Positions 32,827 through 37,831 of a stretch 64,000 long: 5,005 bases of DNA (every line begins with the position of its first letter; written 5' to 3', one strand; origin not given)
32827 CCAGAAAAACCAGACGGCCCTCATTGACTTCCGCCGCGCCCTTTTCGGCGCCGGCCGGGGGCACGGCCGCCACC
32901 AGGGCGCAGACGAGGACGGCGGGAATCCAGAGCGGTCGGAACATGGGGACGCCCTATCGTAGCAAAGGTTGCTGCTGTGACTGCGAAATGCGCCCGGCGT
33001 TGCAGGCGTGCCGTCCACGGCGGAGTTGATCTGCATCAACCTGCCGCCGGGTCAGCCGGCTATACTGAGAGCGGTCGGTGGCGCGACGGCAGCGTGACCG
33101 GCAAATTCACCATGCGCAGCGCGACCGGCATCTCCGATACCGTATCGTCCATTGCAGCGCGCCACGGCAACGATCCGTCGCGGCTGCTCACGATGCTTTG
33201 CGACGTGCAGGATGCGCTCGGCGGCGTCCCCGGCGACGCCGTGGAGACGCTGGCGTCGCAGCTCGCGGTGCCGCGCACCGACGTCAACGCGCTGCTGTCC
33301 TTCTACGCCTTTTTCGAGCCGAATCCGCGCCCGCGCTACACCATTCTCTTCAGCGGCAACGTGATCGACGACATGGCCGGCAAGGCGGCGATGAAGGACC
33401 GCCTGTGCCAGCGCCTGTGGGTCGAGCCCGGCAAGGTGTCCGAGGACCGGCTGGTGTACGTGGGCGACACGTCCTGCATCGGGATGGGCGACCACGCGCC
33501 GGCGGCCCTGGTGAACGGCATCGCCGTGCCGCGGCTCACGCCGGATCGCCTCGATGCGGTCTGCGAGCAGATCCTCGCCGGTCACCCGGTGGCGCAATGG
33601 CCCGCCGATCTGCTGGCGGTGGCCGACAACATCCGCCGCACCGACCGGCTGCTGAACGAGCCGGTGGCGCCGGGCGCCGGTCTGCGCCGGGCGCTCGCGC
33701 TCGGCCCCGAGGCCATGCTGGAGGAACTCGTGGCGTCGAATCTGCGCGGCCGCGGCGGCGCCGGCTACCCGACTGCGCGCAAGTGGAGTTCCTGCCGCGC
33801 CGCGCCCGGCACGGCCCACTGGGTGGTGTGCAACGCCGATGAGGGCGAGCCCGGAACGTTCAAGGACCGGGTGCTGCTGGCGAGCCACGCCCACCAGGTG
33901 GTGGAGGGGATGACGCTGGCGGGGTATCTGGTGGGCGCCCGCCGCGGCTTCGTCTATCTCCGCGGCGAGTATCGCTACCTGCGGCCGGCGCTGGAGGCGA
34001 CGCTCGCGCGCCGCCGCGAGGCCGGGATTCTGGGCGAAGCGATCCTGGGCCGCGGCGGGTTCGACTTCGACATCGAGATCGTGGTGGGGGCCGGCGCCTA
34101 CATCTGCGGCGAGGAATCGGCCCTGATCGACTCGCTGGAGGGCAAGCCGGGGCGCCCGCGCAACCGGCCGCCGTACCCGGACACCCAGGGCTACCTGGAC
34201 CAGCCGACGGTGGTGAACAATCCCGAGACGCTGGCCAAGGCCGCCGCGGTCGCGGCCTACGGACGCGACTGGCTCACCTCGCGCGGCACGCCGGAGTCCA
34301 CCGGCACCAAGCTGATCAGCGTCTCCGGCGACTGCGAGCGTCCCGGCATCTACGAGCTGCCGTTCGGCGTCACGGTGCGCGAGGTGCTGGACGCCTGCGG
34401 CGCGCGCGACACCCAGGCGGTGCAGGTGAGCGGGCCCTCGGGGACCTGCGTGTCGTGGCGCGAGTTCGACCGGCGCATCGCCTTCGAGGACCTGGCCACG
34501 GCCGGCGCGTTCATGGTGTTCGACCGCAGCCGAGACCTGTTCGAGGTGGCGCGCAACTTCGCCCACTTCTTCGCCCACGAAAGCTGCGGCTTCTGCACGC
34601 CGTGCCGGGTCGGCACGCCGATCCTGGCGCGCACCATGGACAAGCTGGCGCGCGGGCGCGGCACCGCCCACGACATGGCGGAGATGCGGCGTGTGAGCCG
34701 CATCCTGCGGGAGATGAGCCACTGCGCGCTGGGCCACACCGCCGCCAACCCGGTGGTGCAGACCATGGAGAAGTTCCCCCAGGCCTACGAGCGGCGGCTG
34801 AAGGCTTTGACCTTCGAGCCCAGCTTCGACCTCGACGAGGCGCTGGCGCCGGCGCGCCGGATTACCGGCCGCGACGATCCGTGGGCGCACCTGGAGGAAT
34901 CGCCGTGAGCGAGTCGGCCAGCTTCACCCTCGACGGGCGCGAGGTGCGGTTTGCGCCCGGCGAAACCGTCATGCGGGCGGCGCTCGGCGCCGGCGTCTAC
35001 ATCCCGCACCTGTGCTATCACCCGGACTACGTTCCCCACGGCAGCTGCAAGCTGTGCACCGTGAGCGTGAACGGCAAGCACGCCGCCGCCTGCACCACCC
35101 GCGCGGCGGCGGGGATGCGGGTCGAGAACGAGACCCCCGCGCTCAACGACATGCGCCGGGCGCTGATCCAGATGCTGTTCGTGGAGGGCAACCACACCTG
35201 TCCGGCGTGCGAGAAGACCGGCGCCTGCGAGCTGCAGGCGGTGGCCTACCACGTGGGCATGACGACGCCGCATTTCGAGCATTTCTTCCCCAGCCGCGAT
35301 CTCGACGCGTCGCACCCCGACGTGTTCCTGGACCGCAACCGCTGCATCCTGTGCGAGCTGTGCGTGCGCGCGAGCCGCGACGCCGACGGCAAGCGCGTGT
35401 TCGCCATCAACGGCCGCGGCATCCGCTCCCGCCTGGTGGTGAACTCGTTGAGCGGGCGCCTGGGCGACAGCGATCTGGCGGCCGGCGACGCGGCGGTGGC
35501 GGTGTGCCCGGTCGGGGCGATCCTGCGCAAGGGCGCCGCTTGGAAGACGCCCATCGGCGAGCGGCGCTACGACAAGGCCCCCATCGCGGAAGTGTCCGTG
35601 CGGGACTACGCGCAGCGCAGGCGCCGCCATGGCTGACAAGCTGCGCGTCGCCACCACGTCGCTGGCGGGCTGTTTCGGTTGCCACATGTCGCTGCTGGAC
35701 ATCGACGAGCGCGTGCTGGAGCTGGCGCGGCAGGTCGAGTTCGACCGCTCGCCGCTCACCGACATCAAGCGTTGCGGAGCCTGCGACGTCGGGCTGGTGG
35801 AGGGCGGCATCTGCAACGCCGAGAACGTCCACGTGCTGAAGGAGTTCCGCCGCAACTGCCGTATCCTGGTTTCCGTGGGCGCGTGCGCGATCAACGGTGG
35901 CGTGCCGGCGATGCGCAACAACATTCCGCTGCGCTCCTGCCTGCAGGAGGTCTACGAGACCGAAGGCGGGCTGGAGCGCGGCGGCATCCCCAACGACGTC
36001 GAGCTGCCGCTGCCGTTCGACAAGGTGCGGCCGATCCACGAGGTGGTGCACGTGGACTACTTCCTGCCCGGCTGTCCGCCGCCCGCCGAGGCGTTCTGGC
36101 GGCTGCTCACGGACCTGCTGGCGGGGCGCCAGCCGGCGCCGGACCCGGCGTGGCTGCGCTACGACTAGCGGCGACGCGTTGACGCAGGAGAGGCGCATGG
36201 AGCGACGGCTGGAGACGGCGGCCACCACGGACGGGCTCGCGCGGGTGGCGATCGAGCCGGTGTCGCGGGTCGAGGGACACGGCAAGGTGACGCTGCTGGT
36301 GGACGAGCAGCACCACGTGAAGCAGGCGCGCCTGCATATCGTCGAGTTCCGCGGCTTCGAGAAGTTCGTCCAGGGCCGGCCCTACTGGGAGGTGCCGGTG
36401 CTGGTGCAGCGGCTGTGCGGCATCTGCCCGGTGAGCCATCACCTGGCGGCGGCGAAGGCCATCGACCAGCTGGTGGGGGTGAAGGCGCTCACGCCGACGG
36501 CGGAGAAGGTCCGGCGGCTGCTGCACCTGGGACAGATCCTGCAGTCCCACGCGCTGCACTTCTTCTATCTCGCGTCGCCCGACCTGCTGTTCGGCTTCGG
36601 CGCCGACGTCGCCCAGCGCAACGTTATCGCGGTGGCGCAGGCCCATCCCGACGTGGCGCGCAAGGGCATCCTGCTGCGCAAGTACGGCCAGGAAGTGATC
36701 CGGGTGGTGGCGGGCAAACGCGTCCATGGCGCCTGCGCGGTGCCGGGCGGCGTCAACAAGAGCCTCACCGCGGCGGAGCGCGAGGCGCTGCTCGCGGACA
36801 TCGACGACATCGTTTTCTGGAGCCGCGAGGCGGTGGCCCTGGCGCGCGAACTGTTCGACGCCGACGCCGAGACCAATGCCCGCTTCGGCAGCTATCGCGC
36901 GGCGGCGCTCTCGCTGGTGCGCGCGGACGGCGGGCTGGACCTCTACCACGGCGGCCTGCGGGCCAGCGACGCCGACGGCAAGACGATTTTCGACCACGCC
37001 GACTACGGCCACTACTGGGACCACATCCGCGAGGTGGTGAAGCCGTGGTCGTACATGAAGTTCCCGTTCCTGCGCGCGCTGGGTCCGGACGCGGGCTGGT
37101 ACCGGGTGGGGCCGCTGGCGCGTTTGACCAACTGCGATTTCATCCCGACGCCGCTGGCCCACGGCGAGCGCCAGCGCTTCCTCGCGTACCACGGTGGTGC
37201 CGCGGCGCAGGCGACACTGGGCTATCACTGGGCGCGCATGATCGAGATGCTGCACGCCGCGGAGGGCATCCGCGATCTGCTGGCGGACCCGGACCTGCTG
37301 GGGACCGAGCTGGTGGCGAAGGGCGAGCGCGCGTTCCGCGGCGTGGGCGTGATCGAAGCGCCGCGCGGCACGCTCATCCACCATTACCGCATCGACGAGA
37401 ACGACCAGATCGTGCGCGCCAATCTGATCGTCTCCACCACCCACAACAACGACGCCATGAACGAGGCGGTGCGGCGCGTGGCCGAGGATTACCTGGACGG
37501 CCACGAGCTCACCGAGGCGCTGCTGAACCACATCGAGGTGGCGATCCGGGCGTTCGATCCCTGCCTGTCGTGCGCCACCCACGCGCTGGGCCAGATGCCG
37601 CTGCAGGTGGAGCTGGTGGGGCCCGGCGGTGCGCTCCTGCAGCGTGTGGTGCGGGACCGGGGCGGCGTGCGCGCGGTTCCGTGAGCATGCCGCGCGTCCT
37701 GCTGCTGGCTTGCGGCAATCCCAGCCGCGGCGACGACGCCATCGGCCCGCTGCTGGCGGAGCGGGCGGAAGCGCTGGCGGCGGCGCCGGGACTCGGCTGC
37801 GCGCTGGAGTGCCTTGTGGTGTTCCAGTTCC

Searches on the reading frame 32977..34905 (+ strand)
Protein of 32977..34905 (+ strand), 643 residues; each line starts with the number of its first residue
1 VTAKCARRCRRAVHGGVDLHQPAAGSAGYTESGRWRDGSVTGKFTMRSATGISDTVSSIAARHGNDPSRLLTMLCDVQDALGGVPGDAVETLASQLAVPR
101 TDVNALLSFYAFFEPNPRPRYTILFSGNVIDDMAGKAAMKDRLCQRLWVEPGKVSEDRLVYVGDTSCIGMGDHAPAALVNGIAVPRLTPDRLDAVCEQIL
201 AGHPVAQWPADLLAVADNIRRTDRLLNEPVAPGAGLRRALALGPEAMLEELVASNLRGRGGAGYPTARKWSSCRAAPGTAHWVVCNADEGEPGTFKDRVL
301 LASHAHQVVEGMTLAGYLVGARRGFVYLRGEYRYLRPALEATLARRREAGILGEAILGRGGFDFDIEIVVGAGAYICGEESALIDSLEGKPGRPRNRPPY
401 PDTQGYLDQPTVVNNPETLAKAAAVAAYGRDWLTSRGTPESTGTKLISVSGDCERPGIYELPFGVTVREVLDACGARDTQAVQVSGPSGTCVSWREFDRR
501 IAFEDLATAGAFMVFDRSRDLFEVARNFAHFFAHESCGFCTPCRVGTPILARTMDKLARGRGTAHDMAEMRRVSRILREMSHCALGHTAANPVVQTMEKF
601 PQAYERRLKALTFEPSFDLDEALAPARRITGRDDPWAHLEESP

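Call 49: search_protein_families(library=pfam, proteins=[window:32977-34905:+], max_evalue=0.0001)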
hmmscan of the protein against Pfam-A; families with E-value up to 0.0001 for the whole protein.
window:32977-34905:+ (643 aa): 4 families
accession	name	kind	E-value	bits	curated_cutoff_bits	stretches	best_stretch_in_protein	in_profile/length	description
PF01512.22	Complex1_51K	-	2.9e-40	138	31.2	1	254-421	4-147/150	Nuo51 FMN-binding domain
PF10589.14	NADH_4Fe-4S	-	5.5e-29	100.3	23.5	1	523-606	1-84/85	NADH-ubiquinone oxidoreductase-F iron-sulfur binding region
PF01257.25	2Fe-2S_thioredx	-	5e-25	88.5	24.8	1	57-198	2-143/145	Thioredoxin-like [2Fe-2S] ferredoxin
PF10531.15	SLBB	-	1.9e-05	24.9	27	1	447-481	2-36/55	SLBB domain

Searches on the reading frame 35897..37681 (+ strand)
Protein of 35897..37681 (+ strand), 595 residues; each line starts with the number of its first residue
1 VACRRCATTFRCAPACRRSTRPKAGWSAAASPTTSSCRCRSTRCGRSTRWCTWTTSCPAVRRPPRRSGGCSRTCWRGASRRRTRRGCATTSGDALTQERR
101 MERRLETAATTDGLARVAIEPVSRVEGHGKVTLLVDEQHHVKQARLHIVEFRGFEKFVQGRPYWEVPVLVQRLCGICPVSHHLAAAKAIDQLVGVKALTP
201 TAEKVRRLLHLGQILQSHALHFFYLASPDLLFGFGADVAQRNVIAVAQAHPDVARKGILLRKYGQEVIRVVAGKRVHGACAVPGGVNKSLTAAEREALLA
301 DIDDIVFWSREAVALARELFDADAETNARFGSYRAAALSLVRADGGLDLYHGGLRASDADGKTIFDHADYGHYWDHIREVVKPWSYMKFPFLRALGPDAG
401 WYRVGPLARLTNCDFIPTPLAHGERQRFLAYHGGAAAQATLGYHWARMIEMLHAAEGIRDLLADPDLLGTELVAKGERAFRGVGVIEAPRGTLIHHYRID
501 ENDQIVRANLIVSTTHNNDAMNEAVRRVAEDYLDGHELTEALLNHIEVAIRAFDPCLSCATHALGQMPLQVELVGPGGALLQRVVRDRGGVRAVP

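Call 49: search_protein_families(library=pfam, proteins=[window:35897-37681:+], max_evalue=0.0001)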
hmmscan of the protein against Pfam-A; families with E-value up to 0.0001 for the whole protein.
window:35897-37681:+ (595 aa): 1 family
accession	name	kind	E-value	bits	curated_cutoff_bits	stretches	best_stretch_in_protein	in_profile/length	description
PF00374.24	NiFeSe_Hases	-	7.8e-31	108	25.8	2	152-229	1-77/508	Nickel-dependent hydrogenase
